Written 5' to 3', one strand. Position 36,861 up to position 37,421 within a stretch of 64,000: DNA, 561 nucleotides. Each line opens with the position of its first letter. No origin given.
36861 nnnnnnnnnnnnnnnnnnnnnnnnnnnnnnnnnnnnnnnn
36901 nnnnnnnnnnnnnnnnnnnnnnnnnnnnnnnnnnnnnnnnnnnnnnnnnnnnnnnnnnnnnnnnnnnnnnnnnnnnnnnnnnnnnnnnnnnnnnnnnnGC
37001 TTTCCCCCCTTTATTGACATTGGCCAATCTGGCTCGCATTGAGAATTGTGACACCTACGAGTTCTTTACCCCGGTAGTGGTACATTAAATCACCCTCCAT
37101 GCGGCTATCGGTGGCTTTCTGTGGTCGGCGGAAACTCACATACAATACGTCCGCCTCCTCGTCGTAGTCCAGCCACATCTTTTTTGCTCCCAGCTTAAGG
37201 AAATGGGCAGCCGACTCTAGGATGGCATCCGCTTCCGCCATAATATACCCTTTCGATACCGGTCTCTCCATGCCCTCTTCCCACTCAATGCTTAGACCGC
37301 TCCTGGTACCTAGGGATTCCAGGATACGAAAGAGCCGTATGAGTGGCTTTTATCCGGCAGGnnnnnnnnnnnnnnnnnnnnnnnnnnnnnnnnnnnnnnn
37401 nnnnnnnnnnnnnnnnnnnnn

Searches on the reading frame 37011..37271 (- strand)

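Call 63: search_protein_families(library=pfam, proteins=[window:37011-37271:-], max_evalue=0.001)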
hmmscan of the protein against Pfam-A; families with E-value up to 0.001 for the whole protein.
window:37011-37271:- (86 aa): 1 family
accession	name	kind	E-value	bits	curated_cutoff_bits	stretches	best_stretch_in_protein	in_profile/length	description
PF10049.14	DUF2283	-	1.2e-09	38.6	23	1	33-80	1-49/49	Protein of unknown function (DUF2283)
